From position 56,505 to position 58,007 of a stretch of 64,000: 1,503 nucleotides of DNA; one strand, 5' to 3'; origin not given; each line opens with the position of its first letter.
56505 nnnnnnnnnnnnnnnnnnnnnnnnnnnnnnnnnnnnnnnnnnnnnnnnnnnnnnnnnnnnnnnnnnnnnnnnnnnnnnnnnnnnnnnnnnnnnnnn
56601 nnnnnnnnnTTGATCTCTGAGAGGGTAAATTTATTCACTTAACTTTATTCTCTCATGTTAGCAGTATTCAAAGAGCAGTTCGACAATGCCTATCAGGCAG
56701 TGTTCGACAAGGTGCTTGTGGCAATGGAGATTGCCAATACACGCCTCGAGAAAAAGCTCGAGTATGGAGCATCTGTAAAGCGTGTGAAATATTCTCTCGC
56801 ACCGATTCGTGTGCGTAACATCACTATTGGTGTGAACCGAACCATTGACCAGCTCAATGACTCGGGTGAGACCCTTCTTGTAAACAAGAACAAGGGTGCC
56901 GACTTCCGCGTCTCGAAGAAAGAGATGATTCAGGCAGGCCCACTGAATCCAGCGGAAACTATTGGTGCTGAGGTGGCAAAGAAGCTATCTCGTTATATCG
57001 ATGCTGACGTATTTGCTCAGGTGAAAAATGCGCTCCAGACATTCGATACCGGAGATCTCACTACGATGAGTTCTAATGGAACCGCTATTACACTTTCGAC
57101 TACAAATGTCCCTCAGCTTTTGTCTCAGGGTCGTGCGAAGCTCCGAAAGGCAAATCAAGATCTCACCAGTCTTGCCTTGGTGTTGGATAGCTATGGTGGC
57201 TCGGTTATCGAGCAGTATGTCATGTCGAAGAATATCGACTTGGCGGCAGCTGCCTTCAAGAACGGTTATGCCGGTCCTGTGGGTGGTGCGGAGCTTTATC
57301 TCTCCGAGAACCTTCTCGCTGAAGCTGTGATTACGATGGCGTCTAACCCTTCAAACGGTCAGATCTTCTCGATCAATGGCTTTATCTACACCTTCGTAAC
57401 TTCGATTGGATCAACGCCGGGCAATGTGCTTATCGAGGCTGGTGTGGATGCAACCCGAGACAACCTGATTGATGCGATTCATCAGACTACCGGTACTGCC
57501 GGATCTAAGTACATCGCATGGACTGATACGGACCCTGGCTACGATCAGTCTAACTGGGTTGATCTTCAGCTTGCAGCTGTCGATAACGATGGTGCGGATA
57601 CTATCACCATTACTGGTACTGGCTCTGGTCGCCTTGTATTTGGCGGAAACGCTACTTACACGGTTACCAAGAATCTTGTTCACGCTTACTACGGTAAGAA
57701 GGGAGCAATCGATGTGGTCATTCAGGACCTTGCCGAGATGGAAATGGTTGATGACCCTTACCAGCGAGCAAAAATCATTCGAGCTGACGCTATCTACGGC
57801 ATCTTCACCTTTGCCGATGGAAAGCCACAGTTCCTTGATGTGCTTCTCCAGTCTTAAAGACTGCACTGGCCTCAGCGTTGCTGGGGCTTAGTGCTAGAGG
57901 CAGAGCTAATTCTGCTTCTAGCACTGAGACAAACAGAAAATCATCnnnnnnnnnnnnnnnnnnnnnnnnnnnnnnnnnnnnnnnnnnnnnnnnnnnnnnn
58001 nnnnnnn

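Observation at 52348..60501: Thrice-repeated intergenic motif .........-N8-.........(T) preceding the portal, scaffold and tail-fibre genes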

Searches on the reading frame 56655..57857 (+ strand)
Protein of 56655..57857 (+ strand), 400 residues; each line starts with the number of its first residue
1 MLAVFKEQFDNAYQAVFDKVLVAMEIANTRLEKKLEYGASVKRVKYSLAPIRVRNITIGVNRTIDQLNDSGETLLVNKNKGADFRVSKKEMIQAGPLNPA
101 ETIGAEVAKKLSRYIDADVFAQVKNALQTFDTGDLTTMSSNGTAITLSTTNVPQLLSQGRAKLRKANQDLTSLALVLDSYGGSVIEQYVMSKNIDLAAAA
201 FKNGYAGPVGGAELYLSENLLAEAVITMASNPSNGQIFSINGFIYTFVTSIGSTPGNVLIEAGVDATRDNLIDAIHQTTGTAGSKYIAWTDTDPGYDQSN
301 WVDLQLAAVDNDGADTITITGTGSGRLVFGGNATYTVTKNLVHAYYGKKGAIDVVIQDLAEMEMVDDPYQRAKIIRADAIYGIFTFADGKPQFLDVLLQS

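Call 12: search_protein_families(library=phrogs, proteins=[window:56655-57857:+])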
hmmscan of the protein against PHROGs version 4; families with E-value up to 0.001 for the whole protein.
window:56655-57857:+ (400 aa): 0 families

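Call 20: search_protein_families(library=pfam, proteins=[window:56655-57857:+], max_evalue=0.01)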
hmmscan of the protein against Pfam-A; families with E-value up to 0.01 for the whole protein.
window:56655-57857:+ (400 aa): 0 families

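Call 28: find_homologous_proteins(query=window:56655-57857:+)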
Query window:56655-57857:+ (400 aa): 637 proteins with E <= 0.001 among 8000 candidates; the best 120 are listed.
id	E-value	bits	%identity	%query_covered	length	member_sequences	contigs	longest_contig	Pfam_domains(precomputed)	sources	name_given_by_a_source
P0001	1.2e-250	849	97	100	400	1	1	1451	-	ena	-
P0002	4.3e-246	834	95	100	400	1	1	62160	-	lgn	-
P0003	1.0e-245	833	95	100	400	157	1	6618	-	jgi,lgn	-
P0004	1.6e-245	832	95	100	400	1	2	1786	-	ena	-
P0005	3.9e-245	831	95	100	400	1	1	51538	-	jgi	jgi:hypothetical protein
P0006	1.5e-244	829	94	100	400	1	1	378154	-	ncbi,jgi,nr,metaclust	ncbi:MAG: hypothetical protein AB203_01860 [Parcubacteria bacterium C7867-008]|nr:MAG: hypothetical 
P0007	2.3e-244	828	94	100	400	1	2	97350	-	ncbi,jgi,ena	jgi:hypothetical protein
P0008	4.9e-244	827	94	100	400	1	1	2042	-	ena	-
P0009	2.8e-243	825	93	100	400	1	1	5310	-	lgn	-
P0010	2.9e-243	825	94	100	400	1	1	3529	-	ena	-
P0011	1.0e-242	823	94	100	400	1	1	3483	-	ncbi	-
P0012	2.9e-241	818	93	100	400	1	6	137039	-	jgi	jgi:hypothetical protein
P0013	7.1e-241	817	94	100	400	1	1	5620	-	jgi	-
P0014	1.8e-240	815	93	100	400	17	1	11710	-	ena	-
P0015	6.5e-240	814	93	100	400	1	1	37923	-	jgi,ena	jgi:hypothetical protein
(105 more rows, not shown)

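Call 30: find_related_loci(query=A2, collection=genome_contigs, flank=10000)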
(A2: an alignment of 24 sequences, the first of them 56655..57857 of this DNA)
Query A2 (400 aa) in genome_contigs; peptide patterns used: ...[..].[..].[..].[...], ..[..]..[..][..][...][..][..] (x = any residue, [..] = any of these).
214 stretches matched a pattern; 27 encode a relative of the query (tblastn E <= 1e-3); 26 distinct loci.
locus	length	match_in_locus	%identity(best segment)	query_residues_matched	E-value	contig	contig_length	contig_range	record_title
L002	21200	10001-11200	97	1-400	0e+0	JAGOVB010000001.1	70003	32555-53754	MAG: Candidatus Paceibacterota bacterium isolate Gw_Eff_bin_536 Gw_Eff_523_length_70003_cov_7.359294, whole genome shotg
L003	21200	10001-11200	96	1-400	0e+0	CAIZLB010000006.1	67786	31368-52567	uncultured bacterium isolate Loc080925-6m_bin-0369 genome assembly, contig: bin-0369:06/57, whole genome shotgun sequenc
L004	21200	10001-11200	94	1-400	0e+0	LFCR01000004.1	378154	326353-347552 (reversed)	MAG: Parcubacteria bacterium C7867-008 C7867_00009, whole genome shotgun sequence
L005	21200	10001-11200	94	1-400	0e+0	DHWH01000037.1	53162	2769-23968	MAG TPA_asm: Patescibacteria group bacterium UBA5187 UBA5187_contig_4751, whole genome shotgun sequence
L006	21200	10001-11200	93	1-400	0e+0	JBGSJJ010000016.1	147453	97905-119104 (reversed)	MAG: Candidatus Paceibacteria bacterium isolate JTS-AC154 k141_314078, whole genome shotgun sequence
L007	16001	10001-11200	93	1-400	0e+0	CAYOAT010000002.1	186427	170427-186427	MAG TPA_asm: uncultured Candidatus Saccharibacteria bacterium isolate binchicken_co113_255 genome assembly, contig: NODE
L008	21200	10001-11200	92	1-400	0e+0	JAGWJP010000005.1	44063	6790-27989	MAG: Patescibacteria group bacterium isolate REEB140 contig-150_815, whole genome shotgun sequence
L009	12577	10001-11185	90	2-396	0e+0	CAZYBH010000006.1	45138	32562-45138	MAG TPA_asm: uncultured Candidatus Saccharibacteria bacterium isolate SRP257259_co1_236 genome assembly, contig: NODE_77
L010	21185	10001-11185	90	4-400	0e+0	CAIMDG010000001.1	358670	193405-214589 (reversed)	uncultured bacterium isolate KTt_bin-0975 genome assembly, contig: bin-0975:1/3, whole genome shotgun sequence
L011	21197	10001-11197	90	2-400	0e+0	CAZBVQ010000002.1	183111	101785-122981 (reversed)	MAG TPA_asm: uncultured Candidatus Saccharibacteria bacterium isolate SRP133034_co1_10 genome assembly, contig: NODE_15_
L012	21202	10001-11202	86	2-400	0e+0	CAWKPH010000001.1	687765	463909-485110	MAG: uncultured bacterium isolate MFD04540.bin.1.3 genome assembly, contig: contig_1614, whole genome shotgun sequence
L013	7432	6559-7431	92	1-291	0e+0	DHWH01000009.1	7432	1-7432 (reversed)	MAG TPA_asm: Patescibacteria group bacterium UBA5187 UBA5187_contig_27881, whole genome shotgun sequence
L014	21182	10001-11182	51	2-398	1e-120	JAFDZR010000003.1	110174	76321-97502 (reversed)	MAG: Bacteroidetes bacterium isolate SZAS-89 BACT-TMP-11__3__length-110174, whole genome shotgun sequence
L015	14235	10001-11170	51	2-396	7e-113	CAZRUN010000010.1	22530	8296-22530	MAG TPA_asm: uncultured Candidatus Saccharibacteria bacterium isolate SRP285395_co1_441 genome assembly, contig: NODE_34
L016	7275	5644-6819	46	5-396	2e-105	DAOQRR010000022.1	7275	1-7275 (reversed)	MAG TPA_asm: Candidatus Paceibacterota bacterium isolate AMR_MDS_1187 NODE_9979_length_7275_cov_4.736981, whole genome s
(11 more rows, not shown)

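Call 40: find_related_loci(query=L002:18336-20633:+, collection=viral_contigs, flank=10000)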
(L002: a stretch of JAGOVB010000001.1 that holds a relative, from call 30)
Query L002:18336-20633:+ (766 aa) in viral_contigs; peptide patterns used: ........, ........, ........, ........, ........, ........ (x = any residue, [..] = any of these).
9 stretches matched a pattern; 1 encode a relative of the query (tblastn E <= 1e-3); 1 distinct loci.
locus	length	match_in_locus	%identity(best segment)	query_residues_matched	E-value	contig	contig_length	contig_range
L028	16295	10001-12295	77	1-765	0e+0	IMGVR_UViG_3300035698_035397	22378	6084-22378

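Call 41: find_related_loci(query=A2, collection=viral_contigs, flank=10000)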
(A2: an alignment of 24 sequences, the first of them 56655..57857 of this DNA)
Query A2 (400 aa) in viral_contigs; peptide patterns used: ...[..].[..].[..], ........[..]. (x = any residue, [..] = any of these).
228 stretches matched a pattern; 186 encode a relative of the query (tblastn E <= 1e-3); the best 80 are kept; 80 distinct loci.
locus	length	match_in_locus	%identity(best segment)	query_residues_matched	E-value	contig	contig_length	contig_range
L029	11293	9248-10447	97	1-400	0e+0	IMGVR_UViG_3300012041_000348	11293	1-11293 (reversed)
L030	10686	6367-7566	95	1-400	0e+0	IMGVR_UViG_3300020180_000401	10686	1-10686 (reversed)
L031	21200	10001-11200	95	1-400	0e+0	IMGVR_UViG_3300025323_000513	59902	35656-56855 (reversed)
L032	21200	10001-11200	94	1-400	0e+0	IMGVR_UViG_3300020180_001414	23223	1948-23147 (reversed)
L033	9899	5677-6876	94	1-400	0e+0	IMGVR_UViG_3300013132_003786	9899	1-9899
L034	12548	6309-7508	92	1-400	0e+0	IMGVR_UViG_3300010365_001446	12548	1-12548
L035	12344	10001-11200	92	1-400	0e+0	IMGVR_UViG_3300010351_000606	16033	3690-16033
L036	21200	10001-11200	92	1-400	0e+0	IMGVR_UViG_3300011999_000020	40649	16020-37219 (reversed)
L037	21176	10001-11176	88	5-396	0e+0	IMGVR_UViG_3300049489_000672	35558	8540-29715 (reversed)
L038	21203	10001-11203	86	2-400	0e+0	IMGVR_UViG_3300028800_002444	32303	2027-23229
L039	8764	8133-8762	96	1-210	4e-131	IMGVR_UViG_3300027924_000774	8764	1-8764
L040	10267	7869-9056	49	2-398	9e-115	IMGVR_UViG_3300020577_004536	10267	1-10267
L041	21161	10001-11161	51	5-396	4e-114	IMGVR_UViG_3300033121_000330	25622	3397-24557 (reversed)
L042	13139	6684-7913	49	2-400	1e-113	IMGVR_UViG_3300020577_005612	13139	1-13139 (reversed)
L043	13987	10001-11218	48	5-399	2e-113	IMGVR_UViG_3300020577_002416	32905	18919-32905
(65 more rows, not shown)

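Call 65: find_related_loci(query=L028:13827-16292:+, collection=viral_contigs, flank=10000)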
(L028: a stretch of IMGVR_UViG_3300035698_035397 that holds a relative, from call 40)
Query L028:13827-16292:+ (822 aa) in viral_contigs; peptide patterns used: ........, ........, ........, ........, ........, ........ (x = any residue, [..] = any of these).
9 stretches matched a pattern; 2 encode a relative of the query (tblastn E <= 1e-3); 2 distinct loci.
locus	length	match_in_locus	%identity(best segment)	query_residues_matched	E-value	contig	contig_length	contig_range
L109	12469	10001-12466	100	1-822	0e+0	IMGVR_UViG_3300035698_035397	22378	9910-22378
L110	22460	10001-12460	93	3-822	0e+0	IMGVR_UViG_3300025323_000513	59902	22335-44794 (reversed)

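Call 68: search_protein_families(library=pfam, proteins=[L110:9740-9949:+, L110:10004-12463:+, L110:12478-14127:+, L110:14051-15220:+, L110:15223-16581:+, L110:16594-17628:+, L110:17665-18534:+, L110:18506-18889:+, L110:18969-19289:+, L110:19379-20380:+], max_evalue=0.01)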
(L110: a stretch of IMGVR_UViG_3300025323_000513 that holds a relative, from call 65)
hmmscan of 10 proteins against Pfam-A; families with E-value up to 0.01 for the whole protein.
L110:9740-9949:+ (69 aa): 0 families

L110:10004-12463:+ (819 aa): 5 families
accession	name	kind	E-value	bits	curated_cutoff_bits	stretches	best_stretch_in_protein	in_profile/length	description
PF04851.21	ResIII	-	4.2e-39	134.5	22.5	1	111-262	2-164/164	Type III restriction enzyme, res subunit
PF00271.37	Helicase_C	-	1.5e-13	51.4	23.5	1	333-443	6-109/110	Helicase conserved C-terminal domain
PF00270.35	DEAD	-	7e-07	29.6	26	1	134-261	16-161/167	DEAD/DEAH box helicase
PF09491.16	RE_AlwI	-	0.00016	21.3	23.1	1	666-749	51-130/441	AlwI restriction endonuclease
PF13307.12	Helicase_C_2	-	0.00094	19.7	25.3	1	344-420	10-85/170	Helicase C-terminal domain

L110:12478-14127:+ (549 aa): 7 families
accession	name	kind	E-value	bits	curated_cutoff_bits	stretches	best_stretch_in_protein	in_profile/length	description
PF01555.25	N6_N4_Mtase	-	5.9e-24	85.7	26.7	2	38-98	160-220/221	DNA methylase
PF01170.24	UPF0020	-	1e-06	29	22.3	0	311-344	103-135/197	RMKL-like, methyltransferase domain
PF03602.21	Cons_hypoth95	-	6.9e-06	26.3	24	0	59-123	41-103/182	Conserved hypothetical protein 95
PF02086.21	MethyltransfD12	-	3.5e-05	24.1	22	1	58-237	18-164/253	D12 class N6 adenine-specific DNA methyltransferase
PF13847.12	Methyltransf_31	-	0.0016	18.5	27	0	58-122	2-71/145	Methyltransferase domain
PF02475.24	TRM5-TYW2_MTfase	-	0.0038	17.7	28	1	49-99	26-79/164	TRM5/TYW2 methyltransferase domain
PF10235.14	Cript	-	0.0088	17.1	25.5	0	126-174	42-89/90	Microtubule-associated protein CRIPT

L110:14051-15220:+ (389 aa): 2 families
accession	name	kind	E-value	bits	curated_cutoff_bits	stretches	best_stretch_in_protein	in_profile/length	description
PF00145.23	DNA_methylase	-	8.6e-78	262.4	22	1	28-384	1-323/324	C-5 cytosine-specific DNA methylase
PF09445.16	Methyltransf_15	-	0.0061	16.6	22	0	29-107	3-86/165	RNA cap guanine-N2 methyltransferase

L110:15223-16581:+ (452 aa): 1 family
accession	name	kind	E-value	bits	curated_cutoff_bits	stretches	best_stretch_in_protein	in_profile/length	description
PF13020.12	NOV_C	-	4.1e-15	56.1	22.1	1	328-418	1-84/91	Protein NO VEIN, C-terminal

L110:16594-17628:+ (344 aa): 1 family
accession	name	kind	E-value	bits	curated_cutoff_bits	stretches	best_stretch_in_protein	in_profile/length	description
PF12358.13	DUF3644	-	2.8e-45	154.6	27.6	1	12-169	2-162/183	Domain of unknown function (DUF3644)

L110:17665-18534:+ (289 aa): 2 families
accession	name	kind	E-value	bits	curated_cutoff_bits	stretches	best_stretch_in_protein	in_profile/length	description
PF01343.23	Peptidase_S49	-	6.2e-34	117.6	24.9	1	133-279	3-149/154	Peptidase family S49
PF25145.1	NfeD1b_N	-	4.4e-09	36.6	40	1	100-177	24-100/189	NfeD1b, N-terminal domain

L110:18506-18889:+ (127 aa): 0 families

L110:18969-19289:+ (106 aa): 1 family
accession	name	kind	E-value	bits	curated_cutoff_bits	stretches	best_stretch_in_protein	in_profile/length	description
PF01371.25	Trp_repressor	-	1.3e-16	60.9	27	1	21-101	6-87/88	Trp repressor protein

L110:19379-20380:+ (333 aa): 1 family
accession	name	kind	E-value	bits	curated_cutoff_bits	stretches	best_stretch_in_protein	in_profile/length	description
PF00156.33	Pribosyltran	-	4.6e-05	23.2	26.3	1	138-183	81-122/158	Phosphoribosyl transferase domain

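Call 69: search_protein_families(library=phrogs, proteins=[L110:9740-9949:+, L110:10004-12463:+, L110:12478-14127:+, L110:14051-15220:+, L110:15223-16581:+, L110:16594-17628:+, L110:17665-18534:+, L110:18506-18889:+, L110:18969-19289:+, L110:19379-20380:+], max_evalue=0.001)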
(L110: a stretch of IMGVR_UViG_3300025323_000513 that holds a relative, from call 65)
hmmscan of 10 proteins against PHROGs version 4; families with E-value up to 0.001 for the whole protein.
L110:9740-9949:+ (69 aa): 1 family
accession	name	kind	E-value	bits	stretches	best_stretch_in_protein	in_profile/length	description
phrog_15471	-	DNA, RNA and nucleotide metabolism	1.7e-05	25.8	1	6-52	95-135/183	HNH endonuclease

L110:10004-12463:+ (819 aa): 4 families
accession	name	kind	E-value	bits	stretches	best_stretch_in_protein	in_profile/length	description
phrog_16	-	DNA, RNA and nucleotide metabolism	4.6e-76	257.8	1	69-547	239-673/986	DNA helicase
phrog_16694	-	unknown function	7.7e-27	94.6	2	107-304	271-494/1010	-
phrog_9690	-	DNA, RNA and nucleotide metabolism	1.2e-15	58.3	1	218-458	31-271/306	DNA helicase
phrog_62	-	DNA, RNA and nucleotide metabolism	4.4e-13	48.6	1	104-260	688-849/1881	DNA helicase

L110:12478-14127:+ (549 aa): 11 families
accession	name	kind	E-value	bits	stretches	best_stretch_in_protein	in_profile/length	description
phrog_10183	-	other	1.1e-32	114.2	2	202-427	372-635/889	DNA methyltransferase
phrog_67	-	other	1.2e-25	91.7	2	44-169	286-393/743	DNA methyltransferase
phrog_18146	-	other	2.3e-16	60.7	2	32-125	37-133/452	DNA methyltransferase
phrog_498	-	other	2.9e-13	50.2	1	44-96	363-415/633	DNA methyltransferase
phrog_3008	-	other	1.1e-12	48.8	1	44-130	154-242/244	DNA methyltransferase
phrog_6952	-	other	5.8e-09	37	1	30-91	104-165/181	DNA methyltransferase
phrog_18293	-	other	9.8e-08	33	1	42-101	48-107/119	methyltransferase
phrog_6025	-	other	1.5e-07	32.2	0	311-342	10-42/192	DNA methyltransferase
phrog_16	-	DNA, RNA and nucleotide metabolism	7e-06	25.5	1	48-91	856-899/986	DNA helicase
phrog_12517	-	unknown function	1.8e-05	25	0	56-104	102-150/316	-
phrog_23148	-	unknown function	0.00072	20.6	0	44-100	89-145/165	-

L110:14051-15220:+ (389 aa): 10 families
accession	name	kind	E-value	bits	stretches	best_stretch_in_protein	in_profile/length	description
phrog_116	-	other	1.9e-93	315.2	1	10-387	190-493/779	DNA methyltransferase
phrog_363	-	other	8.6e-50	170.7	1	17-266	43-245/327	DNA methyltransferase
phrog_36001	-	unknown function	5.7e-25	88.6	2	24-102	14-97/715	-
phrog_23910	-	unknown function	4.8e-23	82.1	1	303-387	9-98/99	-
phrog_5999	-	other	3.4e-21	76.3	1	27-114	2-90/109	DNA methyltransferase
phrog_757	-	other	8.2e-10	39.2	1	17-149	4-130/247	DNA methyltransferase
phrog_864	-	DNA, RNA and nucleotide metabolism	9.7e-05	22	1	61-157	678-755/1064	DNA primase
phrog_29443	-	unknown function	0.00025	21.2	1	30-149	5-120/273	-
phrog_13621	-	unknown function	0.00032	21.6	1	297-385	13-110/121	-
phrog_29583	-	other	0.00092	19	0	92-158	78-139/468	DNA methyltransferase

L110:15223-16581:+ (452 aa): 0 families

L110:16594-17628:+ (344 aa): 1 family
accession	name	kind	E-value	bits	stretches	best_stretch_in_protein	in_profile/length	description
phrog_9605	-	unknown function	3.5e-09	37.3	1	11-218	9-213/333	-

L110:17665-18534:+ (289 aa): 3 families
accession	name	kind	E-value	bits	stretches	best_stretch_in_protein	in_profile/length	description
phrog_53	-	head and packaging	5.5e-44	152.3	1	90-283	99-294/583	head maturation protease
phrog_33023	-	unknown function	5.1e-22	79.3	1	87-272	90-279/507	-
phrog_4759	-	unknown function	0.0002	22.2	1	92-186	107-203/209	-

L110:18506-18889:+ (127 aa): 0 families

L110:18969-19289:+ (106 aa): 0 families

L110:19379-20380:+ (333 aa): 0 families
